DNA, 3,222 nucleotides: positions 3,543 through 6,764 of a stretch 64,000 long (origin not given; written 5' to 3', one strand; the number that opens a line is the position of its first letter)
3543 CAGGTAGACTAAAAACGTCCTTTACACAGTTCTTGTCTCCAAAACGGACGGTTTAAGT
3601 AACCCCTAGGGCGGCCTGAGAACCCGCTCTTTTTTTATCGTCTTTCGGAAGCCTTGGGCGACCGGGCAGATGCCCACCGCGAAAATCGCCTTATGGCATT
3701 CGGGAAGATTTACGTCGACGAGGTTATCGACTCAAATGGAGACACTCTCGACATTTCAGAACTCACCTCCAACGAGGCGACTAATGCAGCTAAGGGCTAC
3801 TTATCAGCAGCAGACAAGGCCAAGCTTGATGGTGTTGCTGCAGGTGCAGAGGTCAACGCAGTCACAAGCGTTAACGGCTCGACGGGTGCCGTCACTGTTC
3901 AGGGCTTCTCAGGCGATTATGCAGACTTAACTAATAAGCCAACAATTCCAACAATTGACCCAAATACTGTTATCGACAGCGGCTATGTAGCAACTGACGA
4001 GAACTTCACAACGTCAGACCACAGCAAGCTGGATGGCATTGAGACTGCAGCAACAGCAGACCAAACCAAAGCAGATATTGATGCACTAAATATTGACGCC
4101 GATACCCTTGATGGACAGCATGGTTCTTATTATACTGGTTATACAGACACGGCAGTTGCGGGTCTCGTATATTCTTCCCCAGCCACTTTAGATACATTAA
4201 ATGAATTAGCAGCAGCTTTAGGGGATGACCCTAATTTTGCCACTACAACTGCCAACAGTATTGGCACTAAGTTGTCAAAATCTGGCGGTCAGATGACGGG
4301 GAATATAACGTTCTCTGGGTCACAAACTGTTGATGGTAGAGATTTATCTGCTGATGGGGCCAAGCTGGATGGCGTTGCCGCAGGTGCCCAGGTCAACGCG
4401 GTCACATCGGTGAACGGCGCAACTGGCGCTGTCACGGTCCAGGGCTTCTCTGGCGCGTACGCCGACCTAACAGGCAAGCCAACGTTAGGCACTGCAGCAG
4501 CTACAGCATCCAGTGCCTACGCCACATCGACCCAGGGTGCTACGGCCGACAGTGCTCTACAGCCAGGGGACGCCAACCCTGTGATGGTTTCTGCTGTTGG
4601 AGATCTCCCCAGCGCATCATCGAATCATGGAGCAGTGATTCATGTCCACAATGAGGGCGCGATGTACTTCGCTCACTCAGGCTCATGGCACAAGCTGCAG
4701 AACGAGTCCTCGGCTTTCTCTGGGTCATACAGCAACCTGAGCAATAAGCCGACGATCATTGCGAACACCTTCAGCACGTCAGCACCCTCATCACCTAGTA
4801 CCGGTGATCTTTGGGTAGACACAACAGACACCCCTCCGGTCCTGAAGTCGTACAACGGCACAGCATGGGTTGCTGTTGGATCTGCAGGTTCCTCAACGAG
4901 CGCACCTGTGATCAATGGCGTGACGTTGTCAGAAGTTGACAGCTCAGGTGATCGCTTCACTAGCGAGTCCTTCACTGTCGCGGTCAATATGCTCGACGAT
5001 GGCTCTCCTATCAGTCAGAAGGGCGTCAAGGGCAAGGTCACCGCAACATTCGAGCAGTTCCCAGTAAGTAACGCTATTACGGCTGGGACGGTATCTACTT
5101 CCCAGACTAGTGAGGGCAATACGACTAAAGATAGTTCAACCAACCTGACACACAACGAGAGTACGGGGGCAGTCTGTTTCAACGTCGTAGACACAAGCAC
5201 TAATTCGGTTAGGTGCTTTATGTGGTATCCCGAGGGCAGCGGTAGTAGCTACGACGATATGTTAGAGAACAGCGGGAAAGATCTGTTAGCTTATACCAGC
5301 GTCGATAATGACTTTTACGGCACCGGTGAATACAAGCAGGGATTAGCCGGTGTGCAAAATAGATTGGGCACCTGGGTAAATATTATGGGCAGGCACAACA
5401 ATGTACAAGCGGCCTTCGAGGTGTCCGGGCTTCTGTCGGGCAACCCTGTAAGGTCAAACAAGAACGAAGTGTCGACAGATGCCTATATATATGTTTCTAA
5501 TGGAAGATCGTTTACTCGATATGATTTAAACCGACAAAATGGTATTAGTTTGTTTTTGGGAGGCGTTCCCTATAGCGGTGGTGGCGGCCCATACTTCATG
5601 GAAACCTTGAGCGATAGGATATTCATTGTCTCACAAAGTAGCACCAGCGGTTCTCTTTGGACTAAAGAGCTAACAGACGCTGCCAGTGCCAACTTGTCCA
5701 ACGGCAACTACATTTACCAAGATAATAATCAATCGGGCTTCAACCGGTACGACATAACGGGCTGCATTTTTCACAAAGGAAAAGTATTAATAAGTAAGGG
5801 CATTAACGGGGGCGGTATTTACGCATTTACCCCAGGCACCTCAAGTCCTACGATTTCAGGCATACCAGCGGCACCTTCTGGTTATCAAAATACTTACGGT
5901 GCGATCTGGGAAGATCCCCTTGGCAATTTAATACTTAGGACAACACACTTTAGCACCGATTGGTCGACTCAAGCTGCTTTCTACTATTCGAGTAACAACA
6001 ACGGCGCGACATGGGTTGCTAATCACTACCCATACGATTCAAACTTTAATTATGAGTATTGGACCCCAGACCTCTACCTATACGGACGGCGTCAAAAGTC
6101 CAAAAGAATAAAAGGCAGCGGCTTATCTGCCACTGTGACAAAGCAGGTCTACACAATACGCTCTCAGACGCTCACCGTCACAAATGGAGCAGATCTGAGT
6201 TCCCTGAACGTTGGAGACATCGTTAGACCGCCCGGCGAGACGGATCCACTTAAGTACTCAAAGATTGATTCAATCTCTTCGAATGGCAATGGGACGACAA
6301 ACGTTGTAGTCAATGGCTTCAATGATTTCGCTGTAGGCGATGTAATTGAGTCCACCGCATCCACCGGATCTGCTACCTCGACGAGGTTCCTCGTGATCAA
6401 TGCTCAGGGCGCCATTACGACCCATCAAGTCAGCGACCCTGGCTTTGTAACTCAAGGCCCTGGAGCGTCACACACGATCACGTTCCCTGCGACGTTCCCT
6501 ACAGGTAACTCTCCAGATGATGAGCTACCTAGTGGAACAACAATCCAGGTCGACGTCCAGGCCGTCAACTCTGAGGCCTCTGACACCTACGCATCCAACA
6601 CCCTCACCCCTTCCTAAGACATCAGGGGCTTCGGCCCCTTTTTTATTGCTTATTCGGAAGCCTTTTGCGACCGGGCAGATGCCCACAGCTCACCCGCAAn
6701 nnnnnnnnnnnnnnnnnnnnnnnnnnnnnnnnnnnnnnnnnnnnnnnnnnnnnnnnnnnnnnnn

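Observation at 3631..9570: Two adjacent paralogous giant fibre genes with shared 5' UTR, N-terminal repeats and C-terminal 80 aa but different central Asp-box-containing domains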

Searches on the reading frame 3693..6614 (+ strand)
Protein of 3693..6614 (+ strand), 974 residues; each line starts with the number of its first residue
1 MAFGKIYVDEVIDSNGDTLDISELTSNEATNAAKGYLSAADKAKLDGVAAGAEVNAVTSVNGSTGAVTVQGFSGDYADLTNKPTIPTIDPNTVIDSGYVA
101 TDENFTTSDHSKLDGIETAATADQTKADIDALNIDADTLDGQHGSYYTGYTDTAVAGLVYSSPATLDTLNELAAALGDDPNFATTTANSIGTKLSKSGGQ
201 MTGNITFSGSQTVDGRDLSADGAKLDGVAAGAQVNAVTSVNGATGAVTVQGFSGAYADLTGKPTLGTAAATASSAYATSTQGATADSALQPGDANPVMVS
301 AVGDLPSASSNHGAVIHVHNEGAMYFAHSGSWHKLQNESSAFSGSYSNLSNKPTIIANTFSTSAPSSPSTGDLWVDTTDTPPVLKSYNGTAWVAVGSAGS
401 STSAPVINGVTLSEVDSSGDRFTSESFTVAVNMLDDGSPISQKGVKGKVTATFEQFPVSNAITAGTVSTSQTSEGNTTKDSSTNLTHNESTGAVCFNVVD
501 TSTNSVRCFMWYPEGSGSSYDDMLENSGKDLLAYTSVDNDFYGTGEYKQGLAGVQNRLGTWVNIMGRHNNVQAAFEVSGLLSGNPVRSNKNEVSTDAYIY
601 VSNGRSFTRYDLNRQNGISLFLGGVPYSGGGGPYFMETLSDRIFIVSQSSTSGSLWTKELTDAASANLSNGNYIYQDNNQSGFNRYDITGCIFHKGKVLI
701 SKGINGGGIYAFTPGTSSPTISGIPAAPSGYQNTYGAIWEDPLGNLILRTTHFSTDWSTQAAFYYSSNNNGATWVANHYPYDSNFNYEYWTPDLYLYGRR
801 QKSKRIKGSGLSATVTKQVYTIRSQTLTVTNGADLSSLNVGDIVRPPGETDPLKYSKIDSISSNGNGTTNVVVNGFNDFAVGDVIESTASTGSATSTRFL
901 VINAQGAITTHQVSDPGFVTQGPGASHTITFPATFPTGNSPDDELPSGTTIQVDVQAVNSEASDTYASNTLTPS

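Call 10: search_protein_families(library=pfam, proteins=[window:3693-6614:+], max_evalue=1)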
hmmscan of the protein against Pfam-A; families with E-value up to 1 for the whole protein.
window:3693-6614:+ (974 aa): 1 family
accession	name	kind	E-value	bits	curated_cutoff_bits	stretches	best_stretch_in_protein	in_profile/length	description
PF11604.15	CusF_Ec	-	0.31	11.4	27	0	39-67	39-67/72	Copper binding periplasmic protein CusF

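Call 11: search_protein_families(library=phrogs, proteins=[window:3693-6614:+], max_evalue=0.01)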
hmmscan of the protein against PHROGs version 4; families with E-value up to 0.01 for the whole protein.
window:3693-6614:+ (974 aa): 10 families
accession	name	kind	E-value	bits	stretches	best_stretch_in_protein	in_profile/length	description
phrog_1197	-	tail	5.8e-18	66.3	1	150-219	194-263/715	tail protein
phrog_2631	-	tail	1.7e-14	54.3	1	148-195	374-421/644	tail fiber protein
phrog_6043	-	unknown function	1.8e-13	50.6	1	134-206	450-520/814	-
phrog_28171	-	unknown function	2.2e-12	47.3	2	12-102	23-111/476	-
phrog_7032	-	tail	2e-11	43.7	1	148-198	279-329/866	tail fiber protein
phrog_23820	-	tail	3.9e-07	31.3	1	130-196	88-150/221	tail fiber protein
phrog_4757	-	unknown function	4.1e-07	30.5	1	109-406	54-336/359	-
phrog_32829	-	tail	6.9e-05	22.1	2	196-272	458-547/840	tail fiber protein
phrog_18608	-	unknown function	0.00094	19.5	0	158-200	172-214/416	-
phrog_20787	-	head and packaging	0.008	17.3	0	363-394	32-61/67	virion structural protein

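Call 14: search_dna_similar(query=window:3693-6614:+, collection=phages, mode=protein, max_rows=30)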
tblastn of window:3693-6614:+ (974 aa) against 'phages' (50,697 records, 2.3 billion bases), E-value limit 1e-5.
Records with a match: 521; places in all: 526; records where one place covers at least 80% of the query: 0.
Best place of each record, by identity: 80-90% 2; 60-80% 327; <60% 192.
By first word of the organism name: Mycobacterium 340; Escherichia 46; Gordonia 32; Klebsiella 27; Roseobacter 11; Pseudomonas 10; Caulobacter 9; Synechococcus 8; Salmonella 8; Yersinia 6; and 14 more.
By host as written in the record: Mycobacterium smegmatis mc2 155 236; Mycobacterium smegmatis mc#155 42; - 29; Klebsiella pneumoniae 25; Gordonia terrae 3612 24; Mycobacterium smegmatis mc2155 21; Caulobacter vibrioides CB15 11; Mycobacterium sp. 11; and 61 more.
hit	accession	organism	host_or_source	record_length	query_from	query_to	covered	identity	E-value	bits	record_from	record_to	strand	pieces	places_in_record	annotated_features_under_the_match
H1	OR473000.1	Synechococcus phage S-CREM2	Synechococcus sp. CRE1902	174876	35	293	27%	34.5%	1e-6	59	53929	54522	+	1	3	long tail fiber protein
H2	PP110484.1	Synechococcus phage MA01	Synechococcus sp. MW02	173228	40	249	22%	35.7%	5e-7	60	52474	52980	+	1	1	tail fiber protein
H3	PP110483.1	Synechococcus phage MA10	Synechococcus sp. MW02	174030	40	249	22%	35.7%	5e-7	60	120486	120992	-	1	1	tail fiber protein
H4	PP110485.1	Synechococcus phage ME01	Synechococcus sp. MW02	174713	40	249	22%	35.7%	5e-7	60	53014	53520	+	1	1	tail fiber protein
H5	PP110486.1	Synechococcus phage MC09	Synechococcus sp. MW02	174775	40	249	22%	35.7%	5e-7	60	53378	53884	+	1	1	tail fiber protein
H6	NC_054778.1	Mycobacterium phage Archetta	Mycobacterium smegmatis mc2 155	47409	57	219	17%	35.0%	1e-7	62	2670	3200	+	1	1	tail protein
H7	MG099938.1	Mycobacterium phage Archetta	Mycobacterium smegmatis mc2 155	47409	57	219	17%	35.0%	1e-7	62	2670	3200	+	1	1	minor tail protein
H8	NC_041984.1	Mycobacterium phage Tiger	Mycobacterium smegmatis mc2 155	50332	57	219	17%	35.0%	1e-7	62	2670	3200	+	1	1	4: tail protein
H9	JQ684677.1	Mycobacterium phage Tiger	Mycobacterium smegmatis mc2 155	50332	57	219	17%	35.0%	1e-7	62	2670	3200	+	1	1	4: structural protein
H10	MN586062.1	Mycobacterium phage Lev2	Mycobacterium smegmatis mc2 155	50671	57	219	17%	35.0%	1e-7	62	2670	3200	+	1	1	4: hypothetical protein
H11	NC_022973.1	Mycobacterium phage Conspiracy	Mycobacterium smegmatis mc2 155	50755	57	219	17%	35.0%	1e-7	62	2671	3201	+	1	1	4: tail protein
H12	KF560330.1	Mycobacterium phage Conspiracy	Mycobacterium smegmatis mc2 155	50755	57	219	17%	35.0%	1e-7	62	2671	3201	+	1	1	4: hypothetical protein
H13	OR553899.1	Mycobacterium phage PickleBack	Mycobacterium smegmatis mc2 155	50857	57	219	17%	35.0%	1e-7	62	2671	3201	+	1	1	4: minor tail protein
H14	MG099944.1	Mycobacterium phage ForGetIt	Mycobacterium smegmatis mc2 155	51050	57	219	17%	35.0%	1e-7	62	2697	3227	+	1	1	minor tail protein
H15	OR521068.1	Mycobacterium phage Groundhog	Mycobacterium smegmatis mc#155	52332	61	197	14%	37.3%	8e-8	63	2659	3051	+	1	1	3: minor tail protein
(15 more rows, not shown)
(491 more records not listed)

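Call 16: search_solved_structures(query=window:3693-6614:+, max_evalue=1)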
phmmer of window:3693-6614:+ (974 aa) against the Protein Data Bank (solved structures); distinct sequences matched with E-value up to 1: 5.
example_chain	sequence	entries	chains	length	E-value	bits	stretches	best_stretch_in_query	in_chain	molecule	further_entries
9d93_La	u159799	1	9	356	2.8e-08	35.7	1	153-224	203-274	Tail collar fibers, gp4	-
9j1l_3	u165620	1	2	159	0.0095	17.4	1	25-114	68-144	FtbO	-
9j1l_O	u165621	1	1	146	0.023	16.1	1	25-102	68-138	FtbO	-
6v8i_BN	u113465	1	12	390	0.093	14.1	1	149-196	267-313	Fiber Upper, gp68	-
9j1k_M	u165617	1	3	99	0.1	14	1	27-61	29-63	CCA-adding enzyme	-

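Call 50: find_related_loci(query=window:3693-6614:+, collection=viral_contigs, flank=10000)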
Query window:3693-6614:+ (974 aa) in viral_contigs; peptide patterns used: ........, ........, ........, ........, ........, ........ (x = any residue, [..] = any of these).
11 stretches matched a pattern, but none encodes a relative of the query by tblastn (E <= 1e-3).

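Call 95: search_protein_families(library=ncbifam, proteins=[window:3693-6614:+], max_evalue=0.01)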
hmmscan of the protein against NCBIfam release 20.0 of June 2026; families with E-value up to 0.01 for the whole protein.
window:3693-6614:+ (974 aa): 0 families
